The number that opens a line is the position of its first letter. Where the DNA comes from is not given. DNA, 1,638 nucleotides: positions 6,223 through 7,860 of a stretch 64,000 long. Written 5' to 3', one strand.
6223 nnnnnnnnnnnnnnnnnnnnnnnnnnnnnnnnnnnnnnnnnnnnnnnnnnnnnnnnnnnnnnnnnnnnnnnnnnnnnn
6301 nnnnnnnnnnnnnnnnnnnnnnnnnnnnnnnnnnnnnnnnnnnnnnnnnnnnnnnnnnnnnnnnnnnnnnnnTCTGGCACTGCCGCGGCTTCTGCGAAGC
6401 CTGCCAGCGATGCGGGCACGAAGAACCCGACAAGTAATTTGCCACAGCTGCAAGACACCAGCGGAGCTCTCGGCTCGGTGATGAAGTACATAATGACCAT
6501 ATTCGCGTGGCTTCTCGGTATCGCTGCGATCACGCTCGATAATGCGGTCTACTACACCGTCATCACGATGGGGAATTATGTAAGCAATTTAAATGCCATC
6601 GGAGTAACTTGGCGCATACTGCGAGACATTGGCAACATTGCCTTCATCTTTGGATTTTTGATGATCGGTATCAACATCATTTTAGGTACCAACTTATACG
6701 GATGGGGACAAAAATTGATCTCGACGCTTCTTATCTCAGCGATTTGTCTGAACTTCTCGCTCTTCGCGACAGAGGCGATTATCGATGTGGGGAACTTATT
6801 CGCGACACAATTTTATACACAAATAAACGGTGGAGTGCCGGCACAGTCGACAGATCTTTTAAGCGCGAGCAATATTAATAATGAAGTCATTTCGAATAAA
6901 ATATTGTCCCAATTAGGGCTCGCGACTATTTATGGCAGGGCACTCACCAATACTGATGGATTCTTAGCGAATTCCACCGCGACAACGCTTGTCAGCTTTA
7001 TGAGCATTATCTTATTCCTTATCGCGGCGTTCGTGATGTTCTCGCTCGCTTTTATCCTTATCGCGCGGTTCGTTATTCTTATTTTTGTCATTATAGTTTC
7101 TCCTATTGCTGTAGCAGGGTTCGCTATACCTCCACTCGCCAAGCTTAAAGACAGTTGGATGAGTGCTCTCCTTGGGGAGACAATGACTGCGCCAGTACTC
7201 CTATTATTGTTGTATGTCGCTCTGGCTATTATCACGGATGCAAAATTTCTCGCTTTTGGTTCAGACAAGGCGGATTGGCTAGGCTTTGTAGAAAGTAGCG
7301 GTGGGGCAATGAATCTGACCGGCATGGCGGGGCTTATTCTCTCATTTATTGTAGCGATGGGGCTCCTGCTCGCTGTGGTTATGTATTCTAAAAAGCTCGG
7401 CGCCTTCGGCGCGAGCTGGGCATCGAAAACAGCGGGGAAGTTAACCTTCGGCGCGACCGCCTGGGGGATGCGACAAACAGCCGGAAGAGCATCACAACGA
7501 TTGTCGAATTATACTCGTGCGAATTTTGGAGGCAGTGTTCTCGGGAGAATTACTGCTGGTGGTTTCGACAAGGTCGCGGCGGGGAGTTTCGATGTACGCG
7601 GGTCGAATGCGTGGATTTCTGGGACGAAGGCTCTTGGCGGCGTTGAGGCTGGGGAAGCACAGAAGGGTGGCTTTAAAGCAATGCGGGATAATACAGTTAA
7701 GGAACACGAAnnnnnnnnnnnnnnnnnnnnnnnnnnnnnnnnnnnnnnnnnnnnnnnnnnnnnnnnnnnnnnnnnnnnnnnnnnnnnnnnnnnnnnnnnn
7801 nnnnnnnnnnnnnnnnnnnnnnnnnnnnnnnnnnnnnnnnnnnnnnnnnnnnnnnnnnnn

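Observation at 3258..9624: Four-gene envelope cluster with VirB5/TrbJ-like and VirB6/TrbL-like architectures but no ATPases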

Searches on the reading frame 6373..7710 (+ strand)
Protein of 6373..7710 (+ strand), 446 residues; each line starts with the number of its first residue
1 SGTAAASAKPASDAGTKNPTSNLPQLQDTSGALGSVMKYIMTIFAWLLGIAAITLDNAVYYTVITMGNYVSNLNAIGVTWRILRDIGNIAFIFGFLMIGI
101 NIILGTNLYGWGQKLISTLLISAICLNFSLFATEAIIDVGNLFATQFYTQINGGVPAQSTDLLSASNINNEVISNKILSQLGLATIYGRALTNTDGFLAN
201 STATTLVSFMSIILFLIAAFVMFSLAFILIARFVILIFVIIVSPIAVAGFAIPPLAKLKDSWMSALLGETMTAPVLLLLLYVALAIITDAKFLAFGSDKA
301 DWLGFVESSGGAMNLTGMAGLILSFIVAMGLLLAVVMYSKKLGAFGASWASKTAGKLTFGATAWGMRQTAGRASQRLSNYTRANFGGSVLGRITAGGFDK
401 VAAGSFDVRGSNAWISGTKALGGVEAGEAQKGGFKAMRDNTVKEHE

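Call 33: predict_structure(alignment_id=A3)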
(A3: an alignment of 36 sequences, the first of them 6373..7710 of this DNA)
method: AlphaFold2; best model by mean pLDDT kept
length: 446 residues; sequences in the alignment: 36
mean_pLDDT: 70.5   pTM: 0.60
mean pLDDT of the five models: 70.5, 69.2, 62.2, 61.7, 58.8
residues with pLDDT >= 90: 0; 70-90: 269; 50-70: 121; < 50: 56
segments of 3 or more residues with pLDDT < 50: 1-28, 406-429
pLDDT, mean of each block of 10 residues (from residue 1): 40 34 42 74 82 87 80 77 81 80 69 72 82 83 83 80 64 70 66 57 71 84 87 88 86 84 88 84 84 76 72 80 83 81 57 54 61 65 61 57 48 46 43 63 66
secondary structure, 60 per line:
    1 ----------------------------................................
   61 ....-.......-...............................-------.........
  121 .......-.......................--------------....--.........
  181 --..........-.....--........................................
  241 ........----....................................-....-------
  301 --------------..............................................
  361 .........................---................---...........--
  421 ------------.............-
elements in order: H29-64 H66-72 H74-104 H112-127 H129-151 H166-169 H172-180 H183-192 H194-198 H201-248 H253-288 H290-293 H315-385 H389-404 H408-418 H433-445

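Call 36: fold_search(model_id=the predicted structure, library=pdb)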
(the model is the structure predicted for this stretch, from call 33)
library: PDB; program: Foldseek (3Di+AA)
matches with E <= 10: 312; with E <= 0.001: 0
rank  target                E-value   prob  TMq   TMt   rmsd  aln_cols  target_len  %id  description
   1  8rt9_F                4.3e-02  0.99  0.28  0.41  11.1       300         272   17  Stalk complex full-length structure (TrwJ/VirB5-TrwI/VirB6) from the fully-assembled R388 type IV secretion system det (released 2024-06-19)
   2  9ngy_FP1              4.8e-02  0.91  0.20  0.12  35.7       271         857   15  In situ cryo-EM structure of protochannel (DotA-IcmX) of the Legionella Dot/Icm T4SS machine (released 2025-09-17)
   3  8rtd_L                5.5e-02  0.99  0.28  0.40  11.7       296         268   15  Stalk-Arches-IMC structure from the fully-assembled R388 type IV secretion system determined by cryo-EM. (released 2024-06-19)
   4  7o3v_J                2.1e-01  0.87  0.26  0.37  11.5       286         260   15  Stalk complex structure (TrwJ/VirB5-TrwI/VirB6) from the fully-assembled R388 type IV secretion system determined by c (released 2022-06-22)
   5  7o3v_G                3.3e-01  0.87  0.27  0.40  12.1       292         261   14  Stalk complex structure (TrwJ/VirB5-TrwI/VirB6) from the fully-assembled R388 type IV secretion system determined by c (released 2022-06-22)
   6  8qkd                  4.8e-01  0.14  0.12  0.17  26.8       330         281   11  X-ray crystal structure of a de novo designed single-chain parallel coiled-coil alpha-helical barrel with 5 inner helice (released 2024-07-03)
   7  8rtd_H                6.1e-01  0.89  0.29  0.50  15.1       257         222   14  Stalk-Arches-IMC structure from the fully-assembled R388 type IV secretion system determined by cryo-EM. (released 2024-06-19)
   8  6idp                  6.7e-01  0.09  0.12  0.12  30.6       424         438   13  Crystal structure of Vibrio cholerae MATE transporter VcmN in the straight form (released 2019-01-16)
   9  7udn_B                6.9e-01  0.89  0.30  0.44  18.6       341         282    8  Crystal structure of designed helical repeat protein RPB_PLP1_R6 in alternative conformation 2 (released 2023-03-22)
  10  7unh_A                7.2e-01  0.12  0.10  0.16  26.2       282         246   12  De novo designed chlorophyll dimer protein in apo state, SP2 (released 2023-04-19)
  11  8u3a_A                7.5e-01  0.08  0.11  0.14  24.2       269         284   14  TRPV1 in nanodisc bound with PI-Br4 bound in Conformation 1 (monomer) (released 2024-05-08)
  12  7a0g_DDD              7.9e-01  0.13  0.14  0.17  45.2       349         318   11  Structure of the SmhB pore of the tripartite alpha-pore forming toxin, Smh, from Serratia marcescens. (released 2021-03-31)
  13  6ids                  8.2e-01  0.12  0.14  0.14  28.4       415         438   13  Crystal structure of Vibrio cholerae MATE transporter VcmN D35N mutant (released 2019-01-16)
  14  9g71_A                8.9e-01  0.08  0.11  0.12  30.7       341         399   10  Cryo-EM structure of TTYH2 in complex with lipids in GDN (released 2025-05-21)
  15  7n6g_3R               9.7e-01  0.12  0.14  0.16  50.7       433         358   13  C1 of central pair (released 2022-05-18)
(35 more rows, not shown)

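Call 48: find_related_loci(query=A3, collection=genome_contigs, flank=10000)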
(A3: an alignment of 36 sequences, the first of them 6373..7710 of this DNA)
Query A3 (446 aa) in genome_contigs; peptide patterns used: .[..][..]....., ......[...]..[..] (x = any residue, [..] = any of these).
278 stretches matched a pattern; 131 encode a relative of the query (tblastn E <= 1e-3); the best 80 are kept; 80 distinct loci.
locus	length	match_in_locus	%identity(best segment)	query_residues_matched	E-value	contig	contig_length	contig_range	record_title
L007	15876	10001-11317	55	10-446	4e-146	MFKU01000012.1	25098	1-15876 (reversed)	MAG: Candidatus Kaiserbacteria bacterium RIFCSPHIGHO2_01_FULL_53_31 rifcsphigho2_01_scaffold_3611, whole genome shotgun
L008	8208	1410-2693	57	11-446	1e-145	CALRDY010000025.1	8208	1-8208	MAG: Candidatus Nomurabacteria bacterium isolate LH-02apr19-231 genome assembly, contig: LH-02apr19-C21218, whole genome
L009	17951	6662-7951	57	11-446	5e-141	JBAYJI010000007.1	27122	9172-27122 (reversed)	MAG: Candidatus Paceibacterota bacterium isolate SO_2016_GW1_52 scaffold03133_OW334_2016, whole genome shotgun sequence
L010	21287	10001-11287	56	21-446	2e-140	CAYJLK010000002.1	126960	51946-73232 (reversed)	MAG TPA_asm: uncultured Candidatus Saccharibacteria bacterium isolate ERP124720_co1_118 genome assembly, contig: NODE_18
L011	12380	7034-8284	56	28-445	6e-139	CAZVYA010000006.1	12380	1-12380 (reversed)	MAG TPA_asm: uncultured Candidatus Saccharibacteria bacterium isolate SRP178908_co2_100 genome assembly, contig: NODE_28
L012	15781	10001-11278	55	16-446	4e-139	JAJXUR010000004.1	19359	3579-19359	MAG: bacterium isolate BP5.bin107 NODE_4640_length_19359_cov_1.633475, whole genome shotgun sequence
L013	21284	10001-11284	56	21-446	8e-139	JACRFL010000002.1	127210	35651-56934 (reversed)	MAG: Candidatus Kaiserbacteria bacterium isolate NC_groundwater_1724_Pr3_B-0.1um_57_17 SR-2_scaffold_141_336881, whole g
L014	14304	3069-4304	55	18-436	7e-137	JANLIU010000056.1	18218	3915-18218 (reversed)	MAG: Candidatus Parcubacteria bacterium isolate S40-23 k99_160961, whole genome shotgun sequence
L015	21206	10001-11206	56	24-435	3e-136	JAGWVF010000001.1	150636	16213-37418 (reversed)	MAG: Patescibacteria group bacterium isolate REEB413 contig-150_44, whole genome shotgun sequence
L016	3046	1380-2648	54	18-446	4e-142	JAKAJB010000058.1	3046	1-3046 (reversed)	MAG: bacterium isolate WY3.bin61 NODE_76848_length_3046_cov_2.647139, whole genome shotgun sequence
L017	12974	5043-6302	54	20-446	1e-135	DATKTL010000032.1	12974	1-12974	MAG TPA_asm: Candidatus Paceibacterota bacterium isolate SMAG_U14080 k141_1171551, whole genome shotgun sequence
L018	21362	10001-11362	52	5-446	2e-135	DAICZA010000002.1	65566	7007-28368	MAG TPA_asm: bacterium isolate clean1989 NODE_2_length_65566_cov_4.227458, whole genome shotgun sequence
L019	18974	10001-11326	56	2-446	1e-134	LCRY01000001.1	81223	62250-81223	MAG: Parcubacteria group bacterium GW2011_GWA1_56_13 UY93_C0001, whole genome shotgun sequence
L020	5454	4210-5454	56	14-435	2e-134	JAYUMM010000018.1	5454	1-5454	MAG: bacterium isolate GFS_9566 GFS_9566_17, whole genome shotgun sequence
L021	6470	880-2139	58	26-445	1e-132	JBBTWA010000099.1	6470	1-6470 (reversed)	MAG: Patescibacteria group bacterium isolate H43-bin063_1 H43_bin063_1_000000000099, whole genome shotgun sequence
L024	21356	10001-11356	52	5-446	6e-131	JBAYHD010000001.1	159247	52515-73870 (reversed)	MAG: Candidatus Paceibacterota bacterium isolate SO_2016_GW1_141 scaffold00203_OW334_2016, whole genome shotgun sequence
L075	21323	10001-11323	44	28-439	2e-100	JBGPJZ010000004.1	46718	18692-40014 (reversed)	MAG: Candidatus Paceibacteria bacterium isolate OBJ_0618_7090110_298 k141_8461292_length_46718_cov_22.9260, whole genome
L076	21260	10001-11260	51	28-443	3e-100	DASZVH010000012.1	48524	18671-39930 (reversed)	MAG TPA_asm: Candidatus Paceibacterota bacterium isolate SMAG_U6126 k141_480095, whole genome shotgun sequence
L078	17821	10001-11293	44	28-442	7e-99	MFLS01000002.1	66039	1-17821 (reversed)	MAG: Candidatus Kaiserbacteria bacterium RIFCSPHIGHO2_12_FULL_56_13 rifcsphigho2_12_scaffold_1170, whole genome shotgun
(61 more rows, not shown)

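Call 58: search_protein_families(library=pfam, proteins=[L075:13078-13491:+, L075:13341-14129:+, L075:14132-15958:+, L075:15962-16630:+, L075:16661-17638:+, L075:17635-18615:+, L075:18602-19813:+, L075:12305-13060:+, L075:9782-12292:+, L075:8538-9785:+], max_evalue=0.1)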
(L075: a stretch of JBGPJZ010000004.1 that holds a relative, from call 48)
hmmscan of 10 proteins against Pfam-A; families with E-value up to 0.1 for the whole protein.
L075:13078-13491:+ (137 aa): 1 family
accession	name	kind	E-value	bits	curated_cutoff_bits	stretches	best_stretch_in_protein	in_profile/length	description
PF12666.12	PrgI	-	2.5e-11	44.4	27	1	8-90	5-86/91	PrgI family protein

L075:13341-14129:+ (262 aa): 1 family
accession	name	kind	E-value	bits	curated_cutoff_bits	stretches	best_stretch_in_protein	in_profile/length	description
PF21462.3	PsaS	-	0.062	13.9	27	1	49-85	25-61/112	Ph 6 antigen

L075:14132-15958:+ (608 aa): 5 families
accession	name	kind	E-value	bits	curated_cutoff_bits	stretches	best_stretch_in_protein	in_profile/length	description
PF19044.6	P-loop_TraG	-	6.6e-27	94.6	25.8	1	251-554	27-344/413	TraG P-loop domain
PF12846.13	AAA_10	-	3.9e-11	43.1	27.5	2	253-299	21-67/362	AAA-like domain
PF01935.23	DUF87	-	5e-08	33.7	23.2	1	258-320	28-92/220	Helicase HerA, central domain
PF00270.35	DEAD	-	0.0016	18.7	26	0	252-292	13-56/167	DEAD/DEAH box helicase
PF11130.14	TraC_F_IV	-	0.0066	16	28.1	1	124-200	299-374/375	TraC protein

L075:15962-16630:+ (222 aa): 0 families

L075:16661-17638:+ (325 aa): 2 families
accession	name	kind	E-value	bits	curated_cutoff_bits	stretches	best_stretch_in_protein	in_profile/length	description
PF06832.18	BiPBP_C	-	5.4e-05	23.5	26.8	1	250-305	31-87/90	Penicillin-Binding Protein C-terminus Family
PF12733.13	Cadherin-like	-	0.0078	17.1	24.2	0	50-102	36-80/89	Cadherin-like beta sandwich domain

L075:17635-18615:+ (326 aa): 2 families
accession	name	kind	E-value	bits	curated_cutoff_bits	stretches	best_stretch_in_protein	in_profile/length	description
PF18895.5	T4SS_pilin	-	7.4e-08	32.8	26.6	1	48-105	6-63/71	Type IV secretion system pilin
PF04956.18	TrbC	-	0.0006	20.4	27.9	1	4-103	13-88/98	TrbC/VIRB2 pilin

L075:18602-19813:+ (403 aa): 0 families

L075:12305-13060:+ (251 aa): 0 families

L075:9782-12292:+ (836 aa): 0 families

L075:8538-9785:+ (415 aa): 1 family
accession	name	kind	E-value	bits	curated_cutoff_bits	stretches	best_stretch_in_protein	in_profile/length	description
PF13605.11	DUF4141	-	0.00076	19.2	30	1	22-54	9-44/53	Domain of unknown function (DUF4141)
